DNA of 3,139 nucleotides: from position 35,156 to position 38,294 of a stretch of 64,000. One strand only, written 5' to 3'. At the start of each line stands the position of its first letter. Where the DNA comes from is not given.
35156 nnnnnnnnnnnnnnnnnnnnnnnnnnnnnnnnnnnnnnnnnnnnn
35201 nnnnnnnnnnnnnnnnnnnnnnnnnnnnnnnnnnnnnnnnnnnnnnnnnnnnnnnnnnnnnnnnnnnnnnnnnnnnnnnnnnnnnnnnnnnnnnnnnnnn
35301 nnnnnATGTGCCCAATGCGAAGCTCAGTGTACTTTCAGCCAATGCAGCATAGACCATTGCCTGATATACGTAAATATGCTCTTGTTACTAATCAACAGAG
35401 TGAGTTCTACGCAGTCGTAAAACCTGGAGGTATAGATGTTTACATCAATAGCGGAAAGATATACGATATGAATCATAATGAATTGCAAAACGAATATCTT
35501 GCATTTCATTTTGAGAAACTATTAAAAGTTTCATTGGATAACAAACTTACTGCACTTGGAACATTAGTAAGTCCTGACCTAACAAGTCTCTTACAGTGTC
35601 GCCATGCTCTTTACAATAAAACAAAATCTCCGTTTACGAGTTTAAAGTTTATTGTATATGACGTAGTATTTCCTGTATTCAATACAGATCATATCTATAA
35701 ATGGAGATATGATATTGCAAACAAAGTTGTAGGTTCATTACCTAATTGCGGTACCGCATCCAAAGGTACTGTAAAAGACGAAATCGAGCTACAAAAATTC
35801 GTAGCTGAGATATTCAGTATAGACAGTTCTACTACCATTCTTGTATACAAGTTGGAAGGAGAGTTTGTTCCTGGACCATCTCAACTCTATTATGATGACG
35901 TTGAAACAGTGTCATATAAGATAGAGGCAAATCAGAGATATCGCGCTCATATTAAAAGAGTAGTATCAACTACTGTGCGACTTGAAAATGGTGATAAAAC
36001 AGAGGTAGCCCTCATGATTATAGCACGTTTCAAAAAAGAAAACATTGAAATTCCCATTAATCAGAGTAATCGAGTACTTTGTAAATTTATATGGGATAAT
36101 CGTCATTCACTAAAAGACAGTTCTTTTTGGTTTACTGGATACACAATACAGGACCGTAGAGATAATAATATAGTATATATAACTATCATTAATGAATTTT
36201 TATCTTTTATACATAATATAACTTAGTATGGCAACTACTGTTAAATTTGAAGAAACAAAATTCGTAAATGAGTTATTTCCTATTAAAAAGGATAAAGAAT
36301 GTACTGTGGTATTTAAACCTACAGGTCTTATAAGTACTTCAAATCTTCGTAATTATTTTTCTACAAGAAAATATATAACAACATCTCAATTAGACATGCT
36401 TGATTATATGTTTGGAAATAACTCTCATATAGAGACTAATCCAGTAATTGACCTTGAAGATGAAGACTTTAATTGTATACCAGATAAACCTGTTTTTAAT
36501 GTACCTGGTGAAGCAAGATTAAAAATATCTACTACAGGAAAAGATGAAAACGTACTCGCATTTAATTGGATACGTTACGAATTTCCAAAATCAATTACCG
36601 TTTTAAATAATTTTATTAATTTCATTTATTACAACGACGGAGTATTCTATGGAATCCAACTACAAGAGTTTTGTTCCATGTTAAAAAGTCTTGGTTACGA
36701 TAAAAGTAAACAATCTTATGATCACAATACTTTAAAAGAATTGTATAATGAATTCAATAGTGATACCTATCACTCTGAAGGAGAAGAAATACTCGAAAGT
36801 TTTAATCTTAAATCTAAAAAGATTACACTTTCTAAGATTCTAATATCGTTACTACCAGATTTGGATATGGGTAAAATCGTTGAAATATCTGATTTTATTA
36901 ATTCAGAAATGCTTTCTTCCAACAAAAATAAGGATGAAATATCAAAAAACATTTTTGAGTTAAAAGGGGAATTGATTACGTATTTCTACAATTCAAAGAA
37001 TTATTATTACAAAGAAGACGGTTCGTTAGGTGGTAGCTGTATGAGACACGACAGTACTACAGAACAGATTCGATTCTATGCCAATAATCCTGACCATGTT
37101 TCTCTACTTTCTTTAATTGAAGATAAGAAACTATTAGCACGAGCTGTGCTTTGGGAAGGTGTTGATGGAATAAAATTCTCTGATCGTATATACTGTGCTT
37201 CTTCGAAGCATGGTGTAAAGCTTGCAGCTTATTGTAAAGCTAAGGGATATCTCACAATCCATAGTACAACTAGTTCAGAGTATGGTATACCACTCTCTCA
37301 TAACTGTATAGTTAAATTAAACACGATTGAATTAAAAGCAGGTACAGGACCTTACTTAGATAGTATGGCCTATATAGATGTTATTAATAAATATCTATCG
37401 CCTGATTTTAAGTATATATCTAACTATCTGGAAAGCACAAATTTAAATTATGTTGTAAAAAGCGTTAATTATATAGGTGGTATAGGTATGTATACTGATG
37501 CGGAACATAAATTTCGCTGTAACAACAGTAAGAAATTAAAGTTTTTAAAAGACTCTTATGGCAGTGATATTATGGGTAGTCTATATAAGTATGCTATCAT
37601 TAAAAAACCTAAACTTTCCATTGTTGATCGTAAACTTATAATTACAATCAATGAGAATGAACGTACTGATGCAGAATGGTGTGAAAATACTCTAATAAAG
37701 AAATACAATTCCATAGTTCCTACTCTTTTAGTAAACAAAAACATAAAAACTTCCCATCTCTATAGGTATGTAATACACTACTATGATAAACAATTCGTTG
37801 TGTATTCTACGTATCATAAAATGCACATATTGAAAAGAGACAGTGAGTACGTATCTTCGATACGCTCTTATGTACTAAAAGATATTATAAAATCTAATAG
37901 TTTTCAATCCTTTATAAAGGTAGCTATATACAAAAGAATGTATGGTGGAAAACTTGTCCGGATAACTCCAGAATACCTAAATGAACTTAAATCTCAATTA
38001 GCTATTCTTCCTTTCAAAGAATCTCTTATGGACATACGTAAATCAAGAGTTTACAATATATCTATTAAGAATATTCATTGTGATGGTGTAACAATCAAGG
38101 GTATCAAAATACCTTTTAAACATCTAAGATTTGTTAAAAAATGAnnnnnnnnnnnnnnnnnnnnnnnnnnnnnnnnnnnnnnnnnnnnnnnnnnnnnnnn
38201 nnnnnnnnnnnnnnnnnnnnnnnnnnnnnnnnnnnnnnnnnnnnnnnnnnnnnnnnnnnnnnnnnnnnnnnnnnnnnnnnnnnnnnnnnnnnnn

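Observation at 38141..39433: Co-catalytic zinc aminopeptidase-like protein fused to a zinc ribbon inside the replication module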

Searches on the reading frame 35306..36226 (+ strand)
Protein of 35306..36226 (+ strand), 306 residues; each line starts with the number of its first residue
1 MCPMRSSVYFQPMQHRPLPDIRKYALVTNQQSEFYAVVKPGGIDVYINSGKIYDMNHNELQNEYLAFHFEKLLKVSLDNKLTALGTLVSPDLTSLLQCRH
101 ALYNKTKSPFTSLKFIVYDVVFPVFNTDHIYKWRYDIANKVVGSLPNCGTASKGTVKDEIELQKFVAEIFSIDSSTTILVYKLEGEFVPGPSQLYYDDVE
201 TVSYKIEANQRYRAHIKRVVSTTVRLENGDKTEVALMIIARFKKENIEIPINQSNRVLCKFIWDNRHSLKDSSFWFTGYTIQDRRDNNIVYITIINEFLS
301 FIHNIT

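Call 3: search_protein_families(library=pfam, proteins=[window:35306-36226:+], max_evalue=0.1)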
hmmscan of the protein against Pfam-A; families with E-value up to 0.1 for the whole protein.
window:35306-36226:+ (306 aa): 0 families

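Call 4: search_protein_families(library=phrogs, proteins=[window:35306-36226:+], max_evalue=0.01)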
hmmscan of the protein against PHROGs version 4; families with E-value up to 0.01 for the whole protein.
window:35306-36226:+ (306 aa): 0 families

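Call 105: search_protein_families(library=ncbifam, proteins=[window:35306-36226:+], max_evalue=0.1)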
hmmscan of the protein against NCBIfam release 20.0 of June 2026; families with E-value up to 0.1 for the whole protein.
window:35306-36226:+ (306 aa): 0 families

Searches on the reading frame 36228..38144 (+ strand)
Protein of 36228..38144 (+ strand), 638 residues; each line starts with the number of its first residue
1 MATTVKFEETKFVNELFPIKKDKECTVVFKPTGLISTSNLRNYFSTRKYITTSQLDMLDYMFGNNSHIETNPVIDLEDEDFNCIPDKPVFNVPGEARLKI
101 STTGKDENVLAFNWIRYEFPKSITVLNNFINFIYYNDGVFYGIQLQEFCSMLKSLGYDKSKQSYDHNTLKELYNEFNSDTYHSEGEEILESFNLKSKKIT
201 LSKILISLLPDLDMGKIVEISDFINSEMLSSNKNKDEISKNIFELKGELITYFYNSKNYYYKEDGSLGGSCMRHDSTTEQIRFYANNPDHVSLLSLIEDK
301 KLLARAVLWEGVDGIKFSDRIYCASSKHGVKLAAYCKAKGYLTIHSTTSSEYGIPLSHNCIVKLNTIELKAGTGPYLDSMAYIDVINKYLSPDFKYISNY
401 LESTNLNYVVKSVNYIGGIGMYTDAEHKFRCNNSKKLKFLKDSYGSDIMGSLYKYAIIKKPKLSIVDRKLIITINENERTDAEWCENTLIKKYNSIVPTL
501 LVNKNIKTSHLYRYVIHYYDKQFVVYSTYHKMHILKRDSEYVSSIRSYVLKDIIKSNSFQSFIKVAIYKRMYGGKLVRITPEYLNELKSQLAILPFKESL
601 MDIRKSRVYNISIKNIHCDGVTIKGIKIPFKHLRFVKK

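Call 3: search_protein_families(library=pfam, proteins=[window:36228-38144:+], max_evalue=0.1)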
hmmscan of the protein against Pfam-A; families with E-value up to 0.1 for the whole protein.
window:36228-38144:+ (638 aa): 0 families

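Call 4: search_protein_families(library=phrogs, proteins=[window:36228-38144:+], max_evalue=0.01)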
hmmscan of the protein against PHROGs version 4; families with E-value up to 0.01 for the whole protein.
window:36228-38144:+ (638 aa): 1 family
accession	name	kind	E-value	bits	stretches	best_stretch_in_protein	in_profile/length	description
phrog_23053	-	unknown function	0.0028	18.1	1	270-346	90-159/367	-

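Call 24: find_homologous_proteins(query=window:36228-38144:+, max_evalue=0.001)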
Query window:36228-38144:+ (638 aa): 18 proteins with E <= 0.001 among 8000 candidates.
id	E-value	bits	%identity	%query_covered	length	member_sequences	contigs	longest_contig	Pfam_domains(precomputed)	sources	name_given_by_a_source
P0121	0.0e+0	1432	100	100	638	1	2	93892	-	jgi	-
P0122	3.6e-210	718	53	100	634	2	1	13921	-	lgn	-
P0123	7.9e-203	694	53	99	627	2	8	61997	-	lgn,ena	-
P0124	1.0e-189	650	52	100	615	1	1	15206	-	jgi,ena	-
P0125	5.6e-187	641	50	99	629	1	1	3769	-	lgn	-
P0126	9.0e-186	637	49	99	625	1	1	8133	-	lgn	-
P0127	1.1e-166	574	46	99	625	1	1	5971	-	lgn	-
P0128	5.4e-163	562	46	100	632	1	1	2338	-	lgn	-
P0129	4.8e-158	546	44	100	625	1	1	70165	-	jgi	jgi:hypothetical protein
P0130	2.0e-153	531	44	100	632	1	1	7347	-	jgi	jgi:hypothetical protein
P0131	3.3e-142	493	44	98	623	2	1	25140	-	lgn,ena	-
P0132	1.2e-141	492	42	99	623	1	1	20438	-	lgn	-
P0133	3.4e-139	484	43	99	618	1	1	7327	-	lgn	-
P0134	4.2e-137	477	43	98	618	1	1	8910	-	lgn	-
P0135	2.7e-134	467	42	99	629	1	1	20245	-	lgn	-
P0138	1.2e-6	46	28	27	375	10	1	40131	-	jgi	-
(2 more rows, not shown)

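Call 29: find_homologous_proteins(query=A3, max_evalue=0.001)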
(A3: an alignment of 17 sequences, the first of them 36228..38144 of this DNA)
Query A3 (17 sequences) (638 aa, profile of the alignment): 23 proteins with E <= 0.001 among 8000 candidates.
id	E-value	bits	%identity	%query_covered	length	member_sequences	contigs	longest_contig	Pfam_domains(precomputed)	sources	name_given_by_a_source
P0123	1.4e-277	941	53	99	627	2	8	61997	-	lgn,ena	-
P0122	1.8e-276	937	53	100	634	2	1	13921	-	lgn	-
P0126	3.7e-273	926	49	99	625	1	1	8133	-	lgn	-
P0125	3.5e-270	916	50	99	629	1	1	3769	-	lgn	-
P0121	2.1e-268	910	100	100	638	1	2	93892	-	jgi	-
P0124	6.3e-266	902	52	100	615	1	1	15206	-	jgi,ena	-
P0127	4.8e-262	889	46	99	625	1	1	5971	-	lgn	-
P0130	6.9e-260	882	44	100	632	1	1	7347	-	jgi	jgi:hypothetical protein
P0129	4.2e-257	873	44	100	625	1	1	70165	-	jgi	jgi:hypothetical protein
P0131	1.9e-252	858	44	98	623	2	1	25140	-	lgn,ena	-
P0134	2.5e-251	854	43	98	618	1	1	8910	-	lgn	-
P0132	6.1e-250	849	42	99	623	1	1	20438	-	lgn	-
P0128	1.1e-249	848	46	100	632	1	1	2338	-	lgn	-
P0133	9.1e-247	839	43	99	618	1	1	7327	-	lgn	-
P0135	3.7e-245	834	42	99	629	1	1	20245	-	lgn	-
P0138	6.2e-64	235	28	27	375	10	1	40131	-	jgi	-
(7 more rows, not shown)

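Call 78: search_solved_structures(query=A3, max_evalue=1, show_alignments=2)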
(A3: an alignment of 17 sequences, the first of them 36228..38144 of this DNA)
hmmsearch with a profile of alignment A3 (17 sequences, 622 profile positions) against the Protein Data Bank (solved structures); distinct sequences matched with E-value up to 1: 0.

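Call 93: find_encoding_contigs(protein=P0138, flank=8000, max_places=1)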
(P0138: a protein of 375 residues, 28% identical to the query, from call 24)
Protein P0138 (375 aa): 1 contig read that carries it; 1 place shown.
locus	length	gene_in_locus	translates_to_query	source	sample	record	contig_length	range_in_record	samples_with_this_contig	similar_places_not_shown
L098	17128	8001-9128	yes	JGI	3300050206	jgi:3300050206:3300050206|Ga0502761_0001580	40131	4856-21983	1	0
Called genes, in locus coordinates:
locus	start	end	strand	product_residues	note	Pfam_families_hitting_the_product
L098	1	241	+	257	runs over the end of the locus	-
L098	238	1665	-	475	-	PF00136:DNA_pol_B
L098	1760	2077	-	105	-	-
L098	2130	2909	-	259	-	-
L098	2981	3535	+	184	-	-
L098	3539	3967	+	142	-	-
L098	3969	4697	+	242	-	PF19141:DUF5824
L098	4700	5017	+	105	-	-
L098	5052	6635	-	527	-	PF18127:NAMPT_N, PF04095:NAPRTase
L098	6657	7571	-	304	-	PF00293:NUDIX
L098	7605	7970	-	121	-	-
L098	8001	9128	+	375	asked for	-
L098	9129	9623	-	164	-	-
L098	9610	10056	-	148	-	-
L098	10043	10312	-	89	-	-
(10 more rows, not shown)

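Call 105: search_protein_families(library=ncbifam, proteins=[window:36228-38144:+], max_evalue=0.1)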
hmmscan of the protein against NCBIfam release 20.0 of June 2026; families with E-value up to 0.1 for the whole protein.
window:36228-38144:+ (638 aa): 0 families

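Call 106: search_protein_families(library=padloc, proteins=[window:36228-38144:+], max_evalue=0.1)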
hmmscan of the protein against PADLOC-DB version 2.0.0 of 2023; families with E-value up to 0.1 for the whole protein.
window:36228-38144:+ (638 aa): 0 families

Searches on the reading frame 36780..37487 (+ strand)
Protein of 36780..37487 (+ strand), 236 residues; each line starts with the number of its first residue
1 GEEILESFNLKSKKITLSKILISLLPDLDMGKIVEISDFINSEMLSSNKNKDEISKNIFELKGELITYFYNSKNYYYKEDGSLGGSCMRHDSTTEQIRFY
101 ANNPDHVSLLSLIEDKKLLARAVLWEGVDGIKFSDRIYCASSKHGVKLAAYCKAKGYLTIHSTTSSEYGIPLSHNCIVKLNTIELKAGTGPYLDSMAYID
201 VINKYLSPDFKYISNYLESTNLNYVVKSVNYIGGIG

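Call 57: predict_structure(alignment_id=A5)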
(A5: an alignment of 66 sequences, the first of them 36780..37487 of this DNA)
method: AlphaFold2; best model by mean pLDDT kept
length: 236 residues; sequences in the alignment: 66
mean_pLDDT: 82.0   pTM: 0.75
mean pLDDT of the five models: 82.0, 81.3, 80.4, 79.8, 78.8
residues with pLDDT >= 90: 97; 70-90: 91; 50-70: 35; < 50: 13
segments of 3 or more residues with pLDDT < 50: 1-3, 163-166, 233-236
pLDDT, mean of each block of 10 residues (from residue 1): 53 69 90 79 66 83 96 84 89 91 97 95 95 92 88 87 48 78 80 86 92 89 83 41
secondary structure, 60 per line:
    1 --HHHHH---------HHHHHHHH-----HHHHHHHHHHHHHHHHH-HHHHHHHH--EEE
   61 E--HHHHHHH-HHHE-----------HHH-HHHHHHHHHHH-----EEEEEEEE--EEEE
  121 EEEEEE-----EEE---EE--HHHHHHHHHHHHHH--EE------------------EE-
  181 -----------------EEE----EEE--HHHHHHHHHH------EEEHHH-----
elements in order: H3-7 H17-24 H30-46 H48-55 E58-61 H64-70 H91-101 E107-114 E117-126 E132-134 H142-155 E198-200 E205-207 H210-219 E226-228

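Call 90: fold_search(model_id=the predicted structure, library=viral)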
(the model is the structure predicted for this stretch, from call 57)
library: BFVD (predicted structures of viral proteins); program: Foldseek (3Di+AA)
matches with E <= 10: 933; with E <= 0.001: 15
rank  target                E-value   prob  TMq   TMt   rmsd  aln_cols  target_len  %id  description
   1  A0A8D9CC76            7.6e-13  1.00  0.59  0.30  12.5       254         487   22  Putative hydrolase [uncultured marine phage]
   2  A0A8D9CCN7            2.3e-12  1.00  0.57  0.51   6.5       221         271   23  Uncharacterized protein [uncultured marine phage]
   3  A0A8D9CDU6            2.9e-12  1.00  0.59  0.31   4.0       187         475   28  Uncharacterized protein [uncultured marine phage]
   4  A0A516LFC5            3.1e-12  1.00  0.61  0.26   5.4       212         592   29  (no name in the UniProt tables at hand)
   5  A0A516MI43            3.7e-12  1.00  0.56  0.18   8.6       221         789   25  (no name in the UniProt tables at hand)
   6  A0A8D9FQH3            5.3e-12  1.00  0.56  0.22  10.4       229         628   20  Uncharacterized protein [uncultured marine phage]
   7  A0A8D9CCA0            8.2e-12  1.00  0.53  0.12  12.3       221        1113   24  Uncharacterized protein [uncultured marine phage]
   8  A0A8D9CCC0            1.8e-11  1.00  0.63  0.33   5.3       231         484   19  Uncharacterized protein [uncultured marine phage]
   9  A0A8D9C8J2            1.2e-10  1.00  0.54  0.40  15.0       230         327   22  Uncharacterized protein [uncultured marine phage]
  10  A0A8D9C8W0            2.4e-09  1.00  0.53  0.25   6.7       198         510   22  Uncharacterized protein [uncultured marine phage]
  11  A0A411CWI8            2.0e-08  1.00  0.64  0.49   4.6       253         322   18  (no name in the UniProt tables at hand)
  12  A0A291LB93            6.0e-08  1.00  0.49  0.24   8.3       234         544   14  Uncharacterized protein [Caulobacter phage Lullwater]
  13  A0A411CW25            7.8e-07  1.00  0.46  0.31   9.8       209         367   18  (no name in the UniProt tables at hand)
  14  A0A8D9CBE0            1.3e-06  1.00  0.45  0.36   7.9       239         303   18  Uncharacterized protein [uncultured marine phage]
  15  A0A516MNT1            4.6e-06  1.00  0.38  0.26  11.2       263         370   17  (no name in the UniProt tables at hand)
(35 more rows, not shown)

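Call 104: search_solved_structures(query=A5, max_evalue=10, show_alignments=2)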
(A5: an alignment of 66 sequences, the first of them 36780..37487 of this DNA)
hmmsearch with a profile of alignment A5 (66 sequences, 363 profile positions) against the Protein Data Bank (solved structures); distinct sequences matched with E-value up to 10: 6.
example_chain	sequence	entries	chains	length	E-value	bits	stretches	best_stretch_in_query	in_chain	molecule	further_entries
1xg8_A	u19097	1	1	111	0.1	15.2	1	50-119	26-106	hypothetical protein SA0798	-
1rp3_B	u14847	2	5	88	0.13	14.8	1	90-155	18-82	anti sigma factor FlgM | anti-sigma factor FlgM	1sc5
7n3v_A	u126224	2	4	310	0.22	14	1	206-236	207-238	LmcA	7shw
1a14_L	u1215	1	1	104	1.1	11.7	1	176-207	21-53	NC10 FV (LIGHT CHAIN)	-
1nma_L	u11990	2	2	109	1.2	11.6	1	176-207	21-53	FAB NC10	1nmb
1nmc_L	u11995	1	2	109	1.2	11.6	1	176-207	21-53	SINGLE CHAIN ANTIBODY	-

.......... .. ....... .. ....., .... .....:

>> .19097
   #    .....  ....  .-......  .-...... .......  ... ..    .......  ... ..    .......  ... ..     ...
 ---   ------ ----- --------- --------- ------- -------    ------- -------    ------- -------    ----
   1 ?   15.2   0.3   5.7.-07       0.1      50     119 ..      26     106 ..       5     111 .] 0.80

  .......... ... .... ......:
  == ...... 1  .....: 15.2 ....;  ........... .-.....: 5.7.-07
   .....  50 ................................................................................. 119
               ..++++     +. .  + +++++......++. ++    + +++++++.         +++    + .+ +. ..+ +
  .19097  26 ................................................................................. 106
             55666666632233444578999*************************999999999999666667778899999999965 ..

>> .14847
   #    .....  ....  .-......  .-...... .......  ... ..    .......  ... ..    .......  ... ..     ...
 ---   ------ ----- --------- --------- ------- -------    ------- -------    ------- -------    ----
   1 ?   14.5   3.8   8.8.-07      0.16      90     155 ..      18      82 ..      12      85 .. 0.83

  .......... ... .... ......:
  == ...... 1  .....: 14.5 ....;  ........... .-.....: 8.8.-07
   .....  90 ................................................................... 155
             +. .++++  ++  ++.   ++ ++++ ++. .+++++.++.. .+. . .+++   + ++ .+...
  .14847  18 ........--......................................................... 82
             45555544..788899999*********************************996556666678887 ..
